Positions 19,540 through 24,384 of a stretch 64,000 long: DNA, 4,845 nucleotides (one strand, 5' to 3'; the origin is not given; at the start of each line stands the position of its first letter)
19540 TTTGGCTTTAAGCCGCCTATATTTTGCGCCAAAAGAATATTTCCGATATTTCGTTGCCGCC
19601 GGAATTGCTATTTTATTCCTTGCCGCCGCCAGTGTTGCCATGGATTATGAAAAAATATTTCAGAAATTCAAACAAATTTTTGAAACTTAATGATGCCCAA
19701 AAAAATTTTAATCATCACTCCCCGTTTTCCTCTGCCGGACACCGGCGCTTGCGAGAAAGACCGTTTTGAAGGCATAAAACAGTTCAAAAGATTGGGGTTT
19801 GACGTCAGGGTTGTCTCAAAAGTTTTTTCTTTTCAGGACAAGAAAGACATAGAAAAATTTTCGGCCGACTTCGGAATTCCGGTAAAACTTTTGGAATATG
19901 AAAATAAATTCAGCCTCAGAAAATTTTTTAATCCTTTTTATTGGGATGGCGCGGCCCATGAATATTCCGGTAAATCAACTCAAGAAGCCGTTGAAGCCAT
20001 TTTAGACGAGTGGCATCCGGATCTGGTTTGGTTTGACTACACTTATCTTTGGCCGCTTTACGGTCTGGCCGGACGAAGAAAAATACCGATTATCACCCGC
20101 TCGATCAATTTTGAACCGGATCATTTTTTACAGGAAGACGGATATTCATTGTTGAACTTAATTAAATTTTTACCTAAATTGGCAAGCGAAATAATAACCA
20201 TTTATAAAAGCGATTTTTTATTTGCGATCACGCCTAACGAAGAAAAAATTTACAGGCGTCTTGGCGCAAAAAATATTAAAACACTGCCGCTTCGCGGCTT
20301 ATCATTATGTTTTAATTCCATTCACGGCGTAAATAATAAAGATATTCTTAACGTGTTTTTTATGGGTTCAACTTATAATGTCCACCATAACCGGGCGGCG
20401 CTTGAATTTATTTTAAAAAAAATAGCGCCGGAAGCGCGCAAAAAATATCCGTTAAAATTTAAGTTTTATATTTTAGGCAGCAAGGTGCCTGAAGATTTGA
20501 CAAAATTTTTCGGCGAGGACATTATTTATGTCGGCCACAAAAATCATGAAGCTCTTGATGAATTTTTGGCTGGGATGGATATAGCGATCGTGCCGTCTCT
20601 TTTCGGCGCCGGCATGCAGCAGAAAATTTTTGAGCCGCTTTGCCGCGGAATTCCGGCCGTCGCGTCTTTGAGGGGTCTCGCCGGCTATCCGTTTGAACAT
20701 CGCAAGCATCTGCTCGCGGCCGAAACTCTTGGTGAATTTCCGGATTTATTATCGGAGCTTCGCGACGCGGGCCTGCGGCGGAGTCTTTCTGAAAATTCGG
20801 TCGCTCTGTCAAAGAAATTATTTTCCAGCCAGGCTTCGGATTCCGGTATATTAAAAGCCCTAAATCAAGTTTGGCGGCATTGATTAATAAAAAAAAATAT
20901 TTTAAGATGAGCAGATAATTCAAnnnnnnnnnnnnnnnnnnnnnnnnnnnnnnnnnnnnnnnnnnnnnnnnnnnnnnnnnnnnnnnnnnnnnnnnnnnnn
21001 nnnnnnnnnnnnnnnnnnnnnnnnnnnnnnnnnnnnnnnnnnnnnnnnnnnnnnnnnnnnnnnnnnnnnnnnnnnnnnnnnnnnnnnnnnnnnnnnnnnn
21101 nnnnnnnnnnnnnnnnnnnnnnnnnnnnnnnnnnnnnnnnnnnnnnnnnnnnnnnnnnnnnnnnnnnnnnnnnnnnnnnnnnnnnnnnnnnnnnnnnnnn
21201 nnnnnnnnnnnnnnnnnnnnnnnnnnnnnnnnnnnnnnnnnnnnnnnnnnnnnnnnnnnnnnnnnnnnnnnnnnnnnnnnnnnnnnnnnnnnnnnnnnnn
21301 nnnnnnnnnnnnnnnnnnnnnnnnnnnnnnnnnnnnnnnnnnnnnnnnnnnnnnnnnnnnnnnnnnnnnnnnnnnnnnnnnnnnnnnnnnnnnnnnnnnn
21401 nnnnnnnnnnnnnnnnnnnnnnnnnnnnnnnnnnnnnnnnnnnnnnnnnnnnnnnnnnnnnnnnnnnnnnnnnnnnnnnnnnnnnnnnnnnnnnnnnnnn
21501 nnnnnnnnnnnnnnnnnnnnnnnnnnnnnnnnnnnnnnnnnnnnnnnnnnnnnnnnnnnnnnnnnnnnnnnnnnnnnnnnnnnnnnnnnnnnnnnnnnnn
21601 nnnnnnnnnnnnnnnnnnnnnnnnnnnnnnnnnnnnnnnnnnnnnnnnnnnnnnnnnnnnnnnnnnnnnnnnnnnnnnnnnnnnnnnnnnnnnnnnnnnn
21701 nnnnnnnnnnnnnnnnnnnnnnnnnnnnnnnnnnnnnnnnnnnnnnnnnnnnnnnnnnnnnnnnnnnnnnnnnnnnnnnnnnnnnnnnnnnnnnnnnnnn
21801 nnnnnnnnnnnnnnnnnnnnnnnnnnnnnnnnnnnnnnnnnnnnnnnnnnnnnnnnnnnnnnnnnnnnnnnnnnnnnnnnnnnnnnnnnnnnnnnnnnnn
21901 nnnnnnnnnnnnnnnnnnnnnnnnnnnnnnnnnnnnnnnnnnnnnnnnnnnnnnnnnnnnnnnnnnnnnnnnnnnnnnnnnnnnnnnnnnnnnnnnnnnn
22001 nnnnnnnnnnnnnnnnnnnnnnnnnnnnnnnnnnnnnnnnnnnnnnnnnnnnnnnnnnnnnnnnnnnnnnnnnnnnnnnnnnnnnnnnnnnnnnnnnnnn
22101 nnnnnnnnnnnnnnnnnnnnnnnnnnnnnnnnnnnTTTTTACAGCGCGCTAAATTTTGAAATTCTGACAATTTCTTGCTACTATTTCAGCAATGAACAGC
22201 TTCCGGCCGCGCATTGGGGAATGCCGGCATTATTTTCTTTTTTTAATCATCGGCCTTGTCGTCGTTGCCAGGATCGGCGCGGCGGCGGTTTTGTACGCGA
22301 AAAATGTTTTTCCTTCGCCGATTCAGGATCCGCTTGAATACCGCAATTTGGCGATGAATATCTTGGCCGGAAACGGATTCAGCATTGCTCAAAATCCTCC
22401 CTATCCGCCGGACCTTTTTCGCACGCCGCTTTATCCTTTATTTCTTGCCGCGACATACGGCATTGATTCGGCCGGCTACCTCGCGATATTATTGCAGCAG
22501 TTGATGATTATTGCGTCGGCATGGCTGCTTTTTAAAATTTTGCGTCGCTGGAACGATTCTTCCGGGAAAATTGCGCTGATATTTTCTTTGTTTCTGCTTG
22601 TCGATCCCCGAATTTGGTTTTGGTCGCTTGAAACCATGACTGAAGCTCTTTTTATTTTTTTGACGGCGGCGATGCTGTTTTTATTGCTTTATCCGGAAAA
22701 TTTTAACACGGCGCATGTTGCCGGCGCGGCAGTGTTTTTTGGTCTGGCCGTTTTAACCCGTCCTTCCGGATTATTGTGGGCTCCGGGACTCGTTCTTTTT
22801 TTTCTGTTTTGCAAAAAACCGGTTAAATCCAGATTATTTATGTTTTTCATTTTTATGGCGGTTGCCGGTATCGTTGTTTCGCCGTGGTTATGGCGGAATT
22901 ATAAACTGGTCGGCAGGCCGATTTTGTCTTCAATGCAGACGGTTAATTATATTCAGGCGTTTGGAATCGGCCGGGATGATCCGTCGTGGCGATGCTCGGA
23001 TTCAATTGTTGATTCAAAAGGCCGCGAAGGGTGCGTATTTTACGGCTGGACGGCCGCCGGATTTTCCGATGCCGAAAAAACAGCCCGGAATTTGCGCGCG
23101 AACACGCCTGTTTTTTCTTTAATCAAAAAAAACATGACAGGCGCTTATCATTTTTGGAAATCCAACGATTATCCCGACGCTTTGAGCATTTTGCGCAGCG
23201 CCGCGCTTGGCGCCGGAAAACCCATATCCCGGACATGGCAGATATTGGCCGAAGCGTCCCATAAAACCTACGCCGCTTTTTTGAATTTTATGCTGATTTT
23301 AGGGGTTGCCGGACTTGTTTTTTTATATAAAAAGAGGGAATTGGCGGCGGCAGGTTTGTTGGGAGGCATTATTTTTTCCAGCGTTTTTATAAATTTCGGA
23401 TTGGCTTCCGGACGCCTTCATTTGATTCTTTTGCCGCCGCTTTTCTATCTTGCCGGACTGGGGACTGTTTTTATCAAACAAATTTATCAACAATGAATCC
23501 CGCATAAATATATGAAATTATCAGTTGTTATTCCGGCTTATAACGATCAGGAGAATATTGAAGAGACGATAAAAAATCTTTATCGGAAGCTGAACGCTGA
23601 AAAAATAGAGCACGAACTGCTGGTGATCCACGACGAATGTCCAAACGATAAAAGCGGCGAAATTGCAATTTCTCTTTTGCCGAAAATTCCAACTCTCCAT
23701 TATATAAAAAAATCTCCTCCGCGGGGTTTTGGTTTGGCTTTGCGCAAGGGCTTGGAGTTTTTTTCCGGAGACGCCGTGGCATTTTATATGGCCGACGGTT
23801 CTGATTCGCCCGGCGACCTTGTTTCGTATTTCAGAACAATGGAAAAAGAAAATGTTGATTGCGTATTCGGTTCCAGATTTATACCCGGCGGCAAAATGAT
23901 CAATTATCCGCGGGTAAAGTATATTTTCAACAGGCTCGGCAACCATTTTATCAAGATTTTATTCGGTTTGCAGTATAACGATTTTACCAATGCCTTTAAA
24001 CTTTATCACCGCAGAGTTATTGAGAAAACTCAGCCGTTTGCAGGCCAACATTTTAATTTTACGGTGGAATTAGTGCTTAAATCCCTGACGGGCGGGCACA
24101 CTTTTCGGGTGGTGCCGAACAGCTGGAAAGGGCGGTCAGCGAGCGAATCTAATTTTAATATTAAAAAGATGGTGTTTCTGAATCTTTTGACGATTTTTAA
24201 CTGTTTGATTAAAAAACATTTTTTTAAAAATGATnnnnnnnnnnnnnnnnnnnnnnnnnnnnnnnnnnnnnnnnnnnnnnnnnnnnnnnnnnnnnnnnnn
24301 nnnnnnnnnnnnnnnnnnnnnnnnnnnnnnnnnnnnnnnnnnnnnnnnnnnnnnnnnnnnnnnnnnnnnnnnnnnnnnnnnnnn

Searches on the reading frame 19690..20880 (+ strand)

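Call 43: search_protein_families(library=pfam, proteins=[window:19690-20880:+], max_evalue=0.001)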
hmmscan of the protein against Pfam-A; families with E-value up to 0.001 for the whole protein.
window:19690-20880:+ (397 aa): 1 family
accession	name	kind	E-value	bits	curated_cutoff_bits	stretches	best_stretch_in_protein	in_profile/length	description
PF13692.12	Glyco_trans_1_4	-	2.9e-11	44.2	27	1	222-331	4-112/142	Glycosyl transferases group 1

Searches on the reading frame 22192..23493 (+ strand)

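Call 43: search_protein_families(library=pfam, proteins=[window:22192-23493:+], max_evalue=0.001)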
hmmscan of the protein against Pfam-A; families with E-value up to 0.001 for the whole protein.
window:22192-23493:+ (434 aa): 2 families
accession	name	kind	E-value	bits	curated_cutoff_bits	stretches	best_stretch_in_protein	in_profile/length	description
PF13231.12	PMT_2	-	6.7e-09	36.6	26.1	1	78-234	3-159/160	Dolichyl-phosphate-mannose-protein mannosyltransferase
PF03901.23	Glyco_transf_22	-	0.00017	21.4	23.8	1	83-228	65-217/414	Alg9-like mannosyltransferase family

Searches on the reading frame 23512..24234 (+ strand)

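Call 43: search_protein_families(library=pfam, proteins=[window:23512-24234:+], max_evalue=0.001)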
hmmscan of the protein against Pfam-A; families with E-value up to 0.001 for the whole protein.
window:23512-24234:+ (241 aa): 1 family
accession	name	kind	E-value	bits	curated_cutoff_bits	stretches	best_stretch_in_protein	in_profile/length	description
PF00535.33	Glycos_transf_2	-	2.7e-20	73.4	23.3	1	4-172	1-166/168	Glycosyl transferase family 2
